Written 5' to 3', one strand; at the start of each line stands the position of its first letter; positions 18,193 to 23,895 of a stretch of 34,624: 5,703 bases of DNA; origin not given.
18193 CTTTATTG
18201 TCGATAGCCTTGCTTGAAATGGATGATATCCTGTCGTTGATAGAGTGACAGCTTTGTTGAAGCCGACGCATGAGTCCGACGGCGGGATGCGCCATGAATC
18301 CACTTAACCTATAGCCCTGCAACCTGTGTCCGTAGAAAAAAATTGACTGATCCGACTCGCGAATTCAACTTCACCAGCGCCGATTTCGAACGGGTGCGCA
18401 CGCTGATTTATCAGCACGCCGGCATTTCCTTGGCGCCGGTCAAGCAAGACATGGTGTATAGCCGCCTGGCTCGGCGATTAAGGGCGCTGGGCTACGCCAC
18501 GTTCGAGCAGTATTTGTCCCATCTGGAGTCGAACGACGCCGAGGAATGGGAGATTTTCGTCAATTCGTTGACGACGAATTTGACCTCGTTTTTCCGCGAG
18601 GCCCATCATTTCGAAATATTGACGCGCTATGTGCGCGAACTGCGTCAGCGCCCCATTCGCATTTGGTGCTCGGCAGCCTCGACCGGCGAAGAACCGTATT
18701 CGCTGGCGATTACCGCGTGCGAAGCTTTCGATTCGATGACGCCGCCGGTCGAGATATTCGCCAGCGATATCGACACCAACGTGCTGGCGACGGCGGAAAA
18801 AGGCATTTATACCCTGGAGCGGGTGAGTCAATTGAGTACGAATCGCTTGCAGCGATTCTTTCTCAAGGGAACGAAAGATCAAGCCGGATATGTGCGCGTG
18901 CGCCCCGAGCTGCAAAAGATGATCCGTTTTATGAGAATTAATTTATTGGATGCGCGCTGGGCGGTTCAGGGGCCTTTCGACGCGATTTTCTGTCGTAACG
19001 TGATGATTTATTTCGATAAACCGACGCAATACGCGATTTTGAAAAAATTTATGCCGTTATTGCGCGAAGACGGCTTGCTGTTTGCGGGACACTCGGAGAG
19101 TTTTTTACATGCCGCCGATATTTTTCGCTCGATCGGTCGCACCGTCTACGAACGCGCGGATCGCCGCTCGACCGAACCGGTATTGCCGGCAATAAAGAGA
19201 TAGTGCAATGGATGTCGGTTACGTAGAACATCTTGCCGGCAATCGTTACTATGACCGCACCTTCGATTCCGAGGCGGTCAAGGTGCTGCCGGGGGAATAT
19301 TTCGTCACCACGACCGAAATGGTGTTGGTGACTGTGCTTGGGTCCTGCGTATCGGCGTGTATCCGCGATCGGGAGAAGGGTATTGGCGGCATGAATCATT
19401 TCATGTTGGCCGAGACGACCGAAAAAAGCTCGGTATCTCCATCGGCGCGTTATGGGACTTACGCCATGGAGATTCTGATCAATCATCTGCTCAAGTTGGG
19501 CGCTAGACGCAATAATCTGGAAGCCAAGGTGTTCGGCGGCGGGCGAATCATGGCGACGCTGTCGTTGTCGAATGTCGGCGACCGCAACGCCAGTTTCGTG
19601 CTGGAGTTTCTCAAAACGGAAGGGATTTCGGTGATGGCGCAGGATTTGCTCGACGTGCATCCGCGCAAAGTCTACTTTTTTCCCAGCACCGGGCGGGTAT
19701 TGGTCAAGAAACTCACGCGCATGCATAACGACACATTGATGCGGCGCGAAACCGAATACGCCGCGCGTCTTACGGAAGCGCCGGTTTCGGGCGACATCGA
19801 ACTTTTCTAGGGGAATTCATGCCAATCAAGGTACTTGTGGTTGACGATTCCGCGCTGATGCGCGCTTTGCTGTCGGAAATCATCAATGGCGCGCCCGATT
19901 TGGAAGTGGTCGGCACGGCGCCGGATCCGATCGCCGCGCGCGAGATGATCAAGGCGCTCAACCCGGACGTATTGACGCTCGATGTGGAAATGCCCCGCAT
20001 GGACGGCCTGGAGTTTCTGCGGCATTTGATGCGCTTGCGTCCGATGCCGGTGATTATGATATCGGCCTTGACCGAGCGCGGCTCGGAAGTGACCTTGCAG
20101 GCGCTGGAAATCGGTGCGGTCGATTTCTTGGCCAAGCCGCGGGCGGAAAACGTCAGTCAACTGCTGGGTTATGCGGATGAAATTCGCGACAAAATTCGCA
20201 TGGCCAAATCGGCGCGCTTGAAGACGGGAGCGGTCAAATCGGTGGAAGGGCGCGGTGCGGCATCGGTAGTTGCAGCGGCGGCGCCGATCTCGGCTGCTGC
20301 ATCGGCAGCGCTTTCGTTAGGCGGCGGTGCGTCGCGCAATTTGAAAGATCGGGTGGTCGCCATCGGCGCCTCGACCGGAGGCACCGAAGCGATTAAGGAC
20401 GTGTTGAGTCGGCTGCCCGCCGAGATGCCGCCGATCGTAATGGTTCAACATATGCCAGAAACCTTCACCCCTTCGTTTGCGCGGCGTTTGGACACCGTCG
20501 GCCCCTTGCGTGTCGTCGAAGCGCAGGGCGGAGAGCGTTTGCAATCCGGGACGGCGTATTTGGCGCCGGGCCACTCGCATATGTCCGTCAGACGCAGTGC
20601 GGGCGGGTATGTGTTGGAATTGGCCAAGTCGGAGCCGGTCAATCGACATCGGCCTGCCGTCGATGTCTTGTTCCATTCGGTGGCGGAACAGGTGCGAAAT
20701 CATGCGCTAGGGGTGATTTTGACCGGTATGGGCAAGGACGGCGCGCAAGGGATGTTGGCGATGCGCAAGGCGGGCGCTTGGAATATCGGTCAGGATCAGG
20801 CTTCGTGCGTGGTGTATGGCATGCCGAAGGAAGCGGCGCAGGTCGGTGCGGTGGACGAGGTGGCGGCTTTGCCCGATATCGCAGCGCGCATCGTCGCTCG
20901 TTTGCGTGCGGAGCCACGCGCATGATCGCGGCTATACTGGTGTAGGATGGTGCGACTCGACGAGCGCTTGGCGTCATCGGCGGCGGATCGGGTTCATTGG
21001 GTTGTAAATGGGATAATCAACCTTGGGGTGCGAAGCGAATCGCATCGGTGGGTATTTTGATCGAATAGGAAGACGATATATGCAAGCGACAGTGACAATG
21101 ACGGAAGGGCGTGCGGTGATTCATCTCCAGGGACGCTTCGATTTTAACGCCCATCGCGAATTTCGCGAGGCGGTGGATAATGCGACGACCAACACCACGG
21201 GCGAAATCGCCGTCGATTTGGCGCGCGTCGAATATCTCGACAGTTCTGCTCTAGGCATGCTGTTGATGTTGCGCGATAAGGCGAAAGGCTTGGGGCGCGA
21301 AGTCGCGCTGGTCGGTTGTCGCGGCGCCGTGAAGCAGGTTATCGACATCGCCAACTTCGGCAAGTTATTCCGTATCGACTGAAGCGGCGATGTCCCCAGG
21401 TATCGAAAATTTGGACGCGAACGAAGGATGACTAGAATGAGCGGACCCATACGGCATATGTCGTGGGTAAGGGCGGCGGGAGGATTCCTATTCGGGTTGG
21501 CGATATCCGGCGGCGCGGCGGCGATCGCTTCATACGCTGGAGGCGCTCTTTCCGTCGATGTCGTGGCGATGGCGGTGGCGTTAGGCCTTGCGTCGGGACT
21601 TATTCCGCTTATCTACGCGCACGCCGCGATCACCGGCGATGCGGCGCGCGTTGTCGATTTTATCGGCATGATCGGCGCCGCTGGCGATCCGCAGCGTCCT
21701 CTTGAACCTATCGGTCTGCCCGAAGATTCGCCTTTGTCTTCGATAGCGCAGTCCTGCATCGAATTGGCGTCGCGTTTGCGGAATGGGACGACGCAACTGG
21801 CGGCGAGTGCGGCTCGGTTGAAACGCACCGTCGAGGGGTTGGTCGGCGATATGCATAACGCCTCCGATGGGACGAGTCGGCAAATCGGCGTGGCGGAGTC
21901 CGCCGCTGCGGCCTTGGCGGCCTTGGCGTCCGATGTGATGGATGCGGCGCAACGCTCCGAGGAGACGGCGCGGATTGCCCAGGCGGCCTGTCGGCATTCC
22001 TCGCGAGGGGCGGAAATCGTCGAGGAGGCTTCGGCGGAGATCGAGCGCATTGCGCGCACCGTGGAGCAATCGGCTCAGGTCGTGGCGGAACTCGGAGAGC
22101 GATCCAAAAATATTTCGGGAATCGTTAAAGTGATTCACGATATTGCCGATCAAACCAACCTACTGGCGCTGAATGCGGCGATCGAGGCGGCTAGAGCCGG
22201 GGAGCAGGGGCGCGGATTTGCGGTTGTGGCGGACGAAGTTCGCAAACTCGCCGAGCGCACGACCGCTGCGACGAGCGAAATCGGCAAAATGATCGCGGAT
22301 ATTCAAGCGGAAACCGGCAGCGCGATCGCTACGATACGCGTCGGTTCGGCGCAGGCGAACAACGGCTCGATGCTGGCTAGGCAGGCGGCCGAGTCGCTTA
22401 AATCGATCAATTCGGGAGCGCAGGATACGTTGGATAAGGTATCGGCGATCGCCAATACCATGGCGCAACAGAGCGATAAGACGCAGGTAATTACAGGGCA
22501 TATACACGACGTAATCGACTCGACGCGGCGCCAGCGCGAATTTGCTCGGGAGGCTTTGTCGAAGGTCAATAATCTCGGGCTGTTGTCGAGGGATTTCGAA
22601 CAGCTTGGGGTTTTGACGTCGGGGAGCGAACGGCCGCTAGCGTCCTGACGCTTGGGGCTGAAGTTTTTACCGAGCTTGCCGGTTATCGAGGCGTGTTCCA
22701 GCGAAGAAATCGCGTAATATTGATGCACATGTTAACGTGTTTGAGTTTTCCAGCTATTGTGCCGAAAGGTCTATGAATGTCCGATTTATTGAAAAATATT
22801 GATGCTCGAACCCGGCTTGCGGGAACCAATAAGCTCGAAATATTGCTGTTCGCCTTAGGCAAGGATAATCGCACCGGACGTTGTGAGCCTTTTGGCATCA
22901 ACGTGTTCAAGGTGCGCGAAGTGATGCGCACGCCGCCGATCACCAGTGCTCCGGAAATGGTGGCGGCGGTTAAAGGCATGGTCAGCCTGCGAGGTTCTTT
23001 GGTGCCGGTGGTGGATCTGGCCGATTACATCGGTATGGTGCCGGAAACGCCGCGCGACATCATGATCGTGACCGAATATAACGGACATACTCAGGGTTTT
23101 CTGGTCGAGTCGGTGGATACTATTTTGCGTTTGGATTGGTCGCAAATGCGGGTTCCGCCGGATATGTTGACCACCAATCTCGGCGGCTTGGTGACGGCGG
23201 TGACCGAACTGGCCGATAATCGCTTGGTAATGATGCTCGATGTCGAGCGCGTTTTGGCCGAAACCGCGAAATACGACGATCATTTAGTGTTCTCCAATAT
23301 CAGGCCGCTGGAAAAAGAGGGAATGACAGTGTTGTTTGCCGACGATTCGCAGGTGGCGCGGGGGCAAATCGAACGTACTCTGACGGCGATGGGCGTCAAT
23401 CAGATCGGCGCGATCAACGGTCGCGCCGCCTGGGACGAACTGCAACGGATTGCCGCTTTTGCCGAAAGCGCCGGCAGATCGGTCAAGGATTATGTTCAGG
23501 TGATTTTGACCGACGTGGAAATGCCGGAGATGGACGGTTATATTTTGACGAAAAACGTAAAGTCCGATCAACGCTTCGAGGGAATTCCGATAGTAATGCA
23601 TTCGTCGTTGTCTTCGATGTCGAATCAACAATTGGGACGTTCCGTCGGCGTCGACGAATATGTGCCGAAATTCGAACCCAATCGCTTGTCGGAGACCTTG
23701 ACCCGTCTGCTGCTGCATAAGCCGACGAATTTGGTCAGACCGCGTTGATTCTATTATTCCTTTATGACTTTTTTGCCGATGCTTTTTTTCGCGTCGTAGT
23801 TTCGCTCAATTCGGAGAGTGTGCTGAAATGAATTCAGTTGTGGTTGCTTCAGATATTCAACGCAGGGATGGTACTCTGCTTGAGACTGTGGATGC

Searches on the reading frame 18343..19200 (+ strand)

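Call 18: search_protein_families(library=pfam, proteins=[window:18343-19200:+], max_evalue=0.001)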
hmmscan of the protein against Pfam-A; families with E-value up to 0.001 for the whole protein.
window:18343-19200:+ (286 aa): 2 families
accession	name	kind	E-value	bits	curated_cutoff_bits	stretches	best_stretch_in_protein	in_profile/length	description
PF01739.24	CheR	-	2.3e-57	194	27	1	79-268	1-193/195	CheR methyltransferase, SAM binding domain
PF03705.20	CheR_N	-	2.9e-19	68.9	27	1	13-64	1-52/53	CheR methyltransferase, all-alpha domain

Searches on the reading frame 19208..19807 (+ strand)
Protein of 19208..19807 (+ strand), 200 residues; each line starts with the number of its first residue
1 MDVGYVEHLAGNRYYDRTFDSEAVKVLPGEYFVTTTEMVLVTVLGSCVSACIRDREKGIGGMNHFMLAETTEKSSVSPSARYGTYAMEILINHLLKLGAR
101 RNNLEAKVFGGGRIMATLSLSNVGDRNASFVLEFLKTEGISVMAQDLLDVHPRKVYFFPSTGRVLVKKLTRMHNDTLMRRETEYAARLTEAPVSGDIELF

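Call 18: search_protein_families(library=pfam, proteins=[window:19208-19807:+], max_evalue=0.001)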
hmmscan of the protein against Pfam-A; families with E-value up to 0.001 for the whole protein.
window:19208-19807:+ (200 aa): 1 family
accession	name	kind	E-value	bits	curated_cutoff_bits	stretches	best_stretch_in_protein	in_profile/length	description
PF03975.18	CheD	-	4.3e-31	107.7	25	1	66-168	1-108/108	CheD chemotactic sensory transduction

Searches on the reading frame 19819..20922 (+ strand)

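Call 18: search_protein_families(library=pfam, proteins=[window:19819-20922:+], max_evalue=0.001)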
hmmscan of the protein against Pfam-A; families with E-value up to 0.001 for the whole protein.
window:19819-20922:+ (368 aa): 2 families
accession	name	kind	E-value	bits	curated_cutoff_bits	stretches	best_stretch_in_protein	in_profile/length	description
PF01339.22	CheB_methylest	-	5.2e-65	218.8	24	1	180-358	1-174/174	CheB methylesterase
PF00072.30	Response_reg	-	4.1e-24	85.3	30.2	1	5-110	1-103/111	Response regulator receiver domain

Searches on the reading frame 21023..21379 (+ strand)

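Call 18: search_protein_families(library=pfam, proteins=[window:21023-21379:+], max_evalue=0.001)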
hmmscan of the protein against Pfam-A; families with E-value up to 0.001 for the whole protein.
window:21023-21379:+ (119 aa): 2 families
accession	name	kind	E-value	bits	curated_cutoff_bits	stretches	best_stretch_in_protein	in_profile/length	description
PF13466.11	STAS_2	-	1.5e-17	63.9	29.2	1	33-112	1-79/80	STAS domain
PF01740.26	STAS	-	7.6e-17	61.5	22.6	1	24-118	4-99/106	STAS domain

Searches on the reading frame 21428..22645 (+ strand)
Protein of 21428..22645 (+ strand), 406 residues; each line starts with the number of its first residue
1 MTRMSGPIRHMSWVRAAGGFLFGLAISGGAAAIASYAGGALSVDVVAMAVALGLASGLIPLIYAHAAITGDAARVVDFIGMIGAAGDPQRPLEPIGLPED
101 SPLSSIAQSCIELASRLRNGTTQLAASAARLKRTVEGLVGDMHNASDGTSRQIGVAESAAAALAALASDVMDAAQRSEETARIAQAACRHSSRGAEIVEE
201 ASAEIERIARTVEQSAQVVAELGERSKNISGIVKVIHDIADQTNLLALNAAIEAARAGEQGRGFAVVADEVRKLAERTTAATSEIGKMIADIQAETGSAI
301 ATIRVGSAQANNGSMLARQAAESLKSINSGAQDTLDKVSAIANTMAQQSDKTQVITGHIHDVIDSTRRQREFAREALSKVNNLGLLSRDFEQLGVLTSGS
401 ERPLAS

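Call 18: search_protein_families(library=pfam, proteins=[window:21428-22645:+], max_evalue=0.001)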
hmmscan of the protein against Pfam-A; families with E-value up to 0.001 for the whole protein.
window:21428-22645:+ (406 aa): 1 family
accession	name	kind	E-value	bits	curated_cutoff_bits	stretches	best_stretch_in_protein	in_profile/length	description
PF00015.26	MCPsignal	-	8.9e-42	143.3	34.6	1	196-361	2-167/172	Methyl-accepting chemotaxis protein (MCP) signalling domain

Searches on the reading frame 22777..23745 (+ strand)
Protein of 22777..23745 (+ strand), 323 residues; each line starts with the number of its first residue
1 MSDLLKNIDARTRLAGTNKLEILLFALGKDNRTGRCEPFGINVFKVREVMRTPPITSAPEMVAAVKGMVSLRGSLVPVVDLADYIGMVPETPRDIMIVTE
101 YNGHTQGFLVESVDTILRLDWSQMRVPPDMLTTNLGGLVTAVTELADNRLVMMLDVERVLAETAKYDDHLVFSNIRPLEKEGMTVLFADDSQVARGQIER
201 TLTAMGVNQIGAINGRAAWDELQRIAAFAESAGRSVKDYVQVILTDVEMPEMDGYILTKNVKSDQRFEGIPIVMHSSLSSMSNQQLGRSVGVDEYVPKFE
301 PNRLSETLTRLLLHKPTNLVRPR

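Call 18: search_protein_families(library=pfam, proteins=[window:22777-23745:+], max_evalue=0.001)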
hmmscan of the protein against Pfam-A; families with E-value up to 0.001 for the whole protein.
window:22777-23745:+ (323 aa): 2 families
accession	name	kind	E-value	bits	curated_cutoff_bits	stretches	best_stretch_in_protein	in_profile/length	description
PF01584.24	CheW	-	1.7e-31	109.1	23.5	1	22-162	2-136/138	CheW-like domain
PF00072.30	Response_reg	-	1.9e-11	44.6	30.2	1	185-307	1-109/111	Response regulator receiver domain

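Call 69: search_protein_families(library=ncbifam, proteins=[window:22777-23745:+], max_evalue=0.01)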
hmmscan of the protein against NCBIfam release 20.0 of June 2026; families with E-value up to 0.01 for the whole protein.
window:22777-23745:+ (323 aa): 47 families (the best 25 are shown)
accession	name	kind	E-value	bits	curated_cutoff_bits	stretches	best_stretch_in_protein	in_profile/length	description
NF007903.0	PRK10612.1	equivalog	2.3e-12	47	260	1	11-161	7-152/167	chemotaxis protein CheW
NF007135.0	PRK09581.1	equivalog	4.3e-11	42.3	474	1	238-298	45-105/457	PleD family two-component system response regulator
NF045944.1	ResRegRpaBCyano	equivalog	9.2e-09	35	330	1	188-311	3-111/229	response regulator transcription factor RpaB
NF008099.0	PRK10841.1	equivalog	3.9e-08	31.5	920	1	155-275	797-902/949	two-component system sensor histidine kinase RcsC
NF053854.1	RespRegPhoBBctds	equivalog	1.4e-07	31.2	270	1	226-310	28-110/225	two-component system response regulator PhoB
NF001965.0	PRK00742.1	subfamily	1e-06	28.2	293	1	183-283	4-90/357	chemotaxis-specific protein-glutamate methyltransferase CheB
NF007969.0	PRK10693.1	equivalog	7.7e-06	25.1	329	1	182-296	7-106/337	two-component system response regulator RssB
NF041209.1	resp_regPieR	equivalog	7.9e-06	25.7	450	1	234-299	39-102/231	two component system response regulator PieR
TIGR02154.1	PhoB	equivalog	8e-06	25.3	296.2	1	229-301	35-109/226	phosphate regulon transcriptional regulator PhoB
NF041945.1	LuxN_Vibrio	equivalog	1.3e-05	23.6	1550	1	178-277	716-800/839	quorum-sensing autoinducer 1 sensor kinase/phosphatase LuxN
NF008318.0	PRK11107.1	equivalog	1.4e-05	23.4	890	1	234-311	706-784/920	two-component sensor histidine kinase BarA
NF033120.0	vanR_FM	exception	1.5e-05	24.7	460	1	238-300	46-106/231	vancomycin resistance response regulator transcription factor, VanR-F/VanR-M family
NF041733.1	resp_reg_CseB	equivalog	1.9e-05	24.2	350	1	184-298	2-100/228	two-component system response regulator CseB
NF012023.0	PRK15479.1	equivalog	2.6e-05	23.9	337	1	238-310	44-114/224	transcriptional regulator TctD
NF038297.2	hybrid_HK_HrmK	equivalog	2.7e-05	23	725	1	239-298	534-593/607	hybrid histidine kinase/response regulator HrmK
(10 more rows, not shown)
